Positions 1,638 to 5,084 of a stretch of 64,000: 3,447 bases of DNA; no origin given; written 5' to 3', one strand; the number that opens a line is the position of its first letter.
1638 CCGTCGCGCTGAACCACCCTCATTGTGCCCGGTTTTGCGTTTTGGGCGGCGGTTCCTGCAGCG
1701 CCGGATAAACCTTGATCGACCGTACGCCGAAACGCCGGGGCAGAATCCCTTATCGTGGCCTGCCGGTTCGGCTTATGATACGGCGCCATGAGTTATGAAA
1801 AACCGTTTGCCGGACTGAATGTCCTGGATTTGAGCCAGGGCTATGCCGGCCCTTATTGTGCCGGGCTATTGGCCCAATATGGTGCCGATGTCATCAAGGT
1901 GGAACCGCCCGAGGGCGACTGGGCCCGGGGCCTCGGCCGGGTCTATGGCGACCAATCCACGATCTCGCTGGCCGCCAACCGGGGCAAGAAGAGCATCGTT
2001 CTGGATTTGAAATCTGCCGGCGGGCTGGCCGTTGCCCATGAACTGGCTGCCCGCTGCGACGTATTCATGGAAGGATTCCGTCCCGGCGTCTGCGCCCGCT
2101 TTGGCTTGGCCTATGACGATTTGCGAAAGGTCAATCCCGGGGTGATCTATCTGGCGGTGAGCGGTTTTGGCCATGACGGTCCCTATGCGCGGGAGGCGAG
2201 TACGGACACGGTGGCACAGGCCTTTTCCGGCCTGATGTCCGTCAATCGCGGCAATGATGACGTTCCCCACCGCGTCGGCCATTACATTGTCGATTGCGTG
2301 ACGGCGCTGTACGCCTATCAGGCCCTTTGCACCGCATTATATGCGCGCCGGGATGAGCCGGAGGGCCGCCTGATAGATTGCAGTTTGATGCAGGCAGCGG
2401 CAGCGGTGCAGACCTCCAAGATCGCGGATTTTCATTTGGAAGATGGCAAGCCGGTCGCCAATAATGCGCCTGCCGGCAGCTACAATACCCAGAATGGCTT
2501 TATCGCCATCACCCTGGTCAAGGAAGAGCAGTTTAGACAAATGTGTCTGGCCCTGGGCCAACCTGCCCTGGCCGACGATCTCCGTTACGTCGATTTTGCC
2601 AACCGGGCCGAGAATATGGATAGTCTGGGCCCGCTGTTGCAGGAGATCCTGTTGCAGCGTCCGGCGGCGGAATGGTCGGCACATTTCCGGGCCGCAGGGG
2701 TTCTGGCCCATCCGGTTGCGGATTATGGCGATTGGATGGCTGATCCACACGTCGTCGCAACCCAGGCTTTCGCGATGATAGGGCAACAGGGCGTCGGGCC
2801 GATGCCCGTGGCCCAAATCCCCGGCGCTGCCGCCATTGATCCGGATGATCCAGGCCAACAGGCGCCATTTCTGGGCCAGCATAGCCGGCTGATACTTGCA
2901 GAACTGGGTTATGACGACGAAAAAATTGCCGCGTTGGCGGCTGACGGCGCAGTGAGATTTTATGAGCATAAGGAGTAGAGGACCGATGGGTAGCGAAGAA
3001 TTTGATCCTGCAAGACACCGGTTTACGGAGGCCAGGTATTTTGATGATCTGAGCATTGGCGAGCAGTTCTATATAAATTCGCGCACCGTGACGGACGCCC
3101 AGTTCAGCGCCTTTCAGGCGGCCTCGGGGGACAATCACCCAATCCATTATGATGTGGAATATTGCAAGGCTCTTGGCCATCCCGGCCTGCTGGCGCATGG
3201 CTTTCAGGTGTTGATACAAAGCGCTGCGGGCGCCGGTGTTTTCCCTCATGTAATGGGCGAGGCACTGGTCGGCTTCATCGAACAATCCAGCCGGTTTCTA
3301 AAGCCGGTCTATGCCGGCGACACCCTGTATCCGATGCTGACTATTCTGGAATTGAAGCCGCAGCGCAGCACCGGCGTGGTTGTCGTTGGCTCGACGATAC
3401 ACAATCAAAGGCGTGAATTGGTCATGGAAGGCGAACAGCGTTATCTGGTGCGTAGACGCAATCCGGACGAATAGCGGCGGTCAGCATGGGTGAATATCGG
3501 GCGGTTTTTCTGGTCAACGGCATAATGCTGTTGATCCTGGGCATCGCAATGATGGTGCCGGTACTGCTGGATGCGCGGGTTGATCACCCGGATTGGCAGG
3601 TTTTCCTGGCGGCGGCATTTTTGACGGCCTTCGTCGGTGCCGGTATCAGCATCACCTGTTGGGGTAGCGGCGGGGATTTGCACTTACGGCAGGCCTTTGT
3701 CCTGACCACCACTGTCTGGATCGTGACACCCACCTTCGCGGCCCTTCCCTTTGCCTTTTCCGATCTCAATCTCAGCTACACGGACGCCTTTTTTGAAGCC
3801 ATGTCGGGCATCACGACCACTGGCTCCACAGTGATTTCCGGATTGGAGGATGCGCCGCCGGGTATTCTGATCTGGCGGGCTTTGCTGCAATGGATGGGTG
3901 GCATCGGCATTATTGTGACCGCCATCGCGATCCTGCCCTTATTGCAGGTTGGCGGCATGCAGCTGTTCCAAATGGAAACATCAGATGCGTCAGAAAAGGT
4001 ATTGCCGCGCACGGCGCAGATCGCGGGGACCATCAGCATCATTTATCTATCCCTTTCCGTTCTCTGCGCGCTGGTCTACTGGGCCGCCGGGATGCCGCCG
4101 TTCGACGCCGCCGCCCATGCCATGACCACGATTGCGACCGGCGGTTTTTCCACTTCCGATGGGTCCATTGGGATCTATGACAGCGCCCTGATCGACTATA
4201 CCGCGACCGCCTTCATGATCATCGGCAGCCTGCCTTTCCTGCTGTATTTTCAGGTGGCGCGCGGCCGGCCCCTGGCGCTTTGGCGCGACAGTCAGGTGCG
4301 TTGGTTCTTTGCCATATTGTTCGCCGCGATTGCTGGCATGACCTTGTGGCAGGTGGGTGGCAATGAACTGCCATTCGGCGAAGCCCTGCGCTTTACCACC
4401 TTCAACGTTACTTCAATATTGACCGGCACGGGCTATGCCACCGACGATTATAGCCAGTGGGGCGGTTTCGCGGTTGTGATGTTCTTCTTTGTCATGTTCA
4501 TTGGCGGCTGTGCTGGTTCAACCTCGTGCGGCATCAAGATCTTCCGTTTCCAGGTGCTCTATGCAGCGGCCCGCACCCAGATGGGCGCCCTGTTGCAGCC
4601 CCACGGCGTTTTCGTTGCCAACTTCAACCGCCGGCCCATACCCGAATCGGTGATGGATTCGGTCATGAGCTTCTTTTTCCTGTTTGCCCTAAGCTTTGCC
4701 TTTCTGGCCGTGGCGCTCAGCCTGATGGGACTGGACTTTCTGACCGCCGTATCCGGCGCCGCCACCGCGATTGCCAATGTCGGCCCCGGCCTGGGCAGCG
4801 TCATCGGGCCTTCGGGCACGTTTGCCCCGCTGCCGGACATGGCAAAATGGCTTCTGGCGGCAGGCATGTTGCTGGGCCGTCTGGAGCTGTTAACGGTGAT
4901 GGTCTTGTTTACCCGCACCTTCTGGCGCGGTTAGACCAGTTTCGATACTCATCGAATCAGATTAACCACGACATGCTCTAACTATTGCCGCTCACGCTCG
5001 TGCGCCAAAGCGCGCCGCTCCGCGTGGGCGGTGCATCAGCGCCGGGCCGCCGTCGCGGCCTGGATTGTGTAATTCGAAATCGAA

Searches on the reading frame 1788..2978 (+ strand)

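Call 5: search_protein_families(library=pfam, proteins=[window:1788-2978:+], max_evalue=0.01)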
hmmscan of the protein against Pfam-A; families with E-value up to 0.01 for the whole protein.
window:1788-2978:+ (396 aa): 1 family
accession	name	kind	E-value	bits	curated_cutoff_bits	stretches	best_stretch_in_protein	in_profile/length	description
PF02515.22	CoA_transf_3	-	1.1e-102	344.3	23.3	1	8-366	2-366/366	CoA-transferase family III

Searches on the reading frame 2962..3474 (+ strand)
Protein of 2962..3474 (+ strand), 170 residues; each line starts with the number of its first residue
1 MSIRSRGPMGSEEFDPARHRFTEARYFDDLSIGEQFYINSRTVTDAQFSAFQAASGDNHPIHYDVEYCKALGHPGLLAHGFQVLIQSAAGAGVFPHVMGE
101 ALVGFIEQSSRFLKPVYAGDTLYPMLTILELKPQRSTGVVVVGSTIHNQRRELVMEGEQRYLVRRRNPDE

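Call 5: search_protein_families(library=pfam, proteins=[window:2962-3474:+], max_evalue=0.01)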
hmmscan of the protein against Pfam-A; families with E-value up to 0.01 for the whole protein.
window:2962-3474:+ (170 aa): 2 families
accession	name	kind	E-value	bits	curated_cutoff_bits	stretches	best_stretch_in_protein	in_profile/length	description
PF01575.25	MaoC_dehydratas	-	1.3e-14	54.3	27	1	32-143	6-116/123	MaoC like domain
PF13452.11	FAS1_DH_region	-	1.8e-09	38.2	22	1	32-156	3-131/132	FAS1-like, dehydratase domain region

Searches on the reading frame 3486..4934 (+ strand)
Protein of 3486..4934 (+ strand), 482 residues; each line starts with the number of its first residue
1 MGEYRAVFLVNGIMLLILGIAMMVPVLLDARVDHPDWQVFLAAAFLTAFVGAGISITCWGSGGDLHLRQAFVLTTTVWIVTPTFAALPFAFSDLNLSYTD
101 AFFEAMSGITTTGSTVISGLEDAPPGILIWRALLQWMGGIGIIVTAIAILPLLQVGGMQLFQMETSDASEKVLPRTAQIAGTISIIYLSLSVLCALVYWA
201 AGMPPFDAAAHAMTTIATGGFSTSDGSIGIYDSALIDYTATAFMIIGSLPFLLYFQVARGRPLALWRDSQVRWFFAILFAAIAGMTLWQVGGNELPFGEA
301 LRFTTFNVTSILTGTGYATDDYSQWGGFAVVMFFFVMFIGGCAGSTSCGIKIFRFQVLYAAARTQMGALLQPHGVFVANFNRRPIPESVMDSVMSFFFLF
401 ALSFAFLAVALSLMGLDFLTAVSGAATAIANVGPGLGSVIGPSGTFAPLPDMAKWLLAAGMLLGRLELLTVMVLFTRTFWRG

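Call 5: search_protein_families(library=pfam, proteins=[window:3486-4934:+], max_evalue=0.01)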
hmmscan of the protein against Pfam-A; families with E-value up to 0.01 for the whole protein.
window:3486-4934:+ (482 aa): 1 family
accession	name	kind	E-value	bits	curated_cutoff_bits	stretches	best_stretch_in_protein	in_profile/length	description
PF02386.22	TrkH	-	5e-66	223.6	27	1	38-476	3-491/502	Cation transport protein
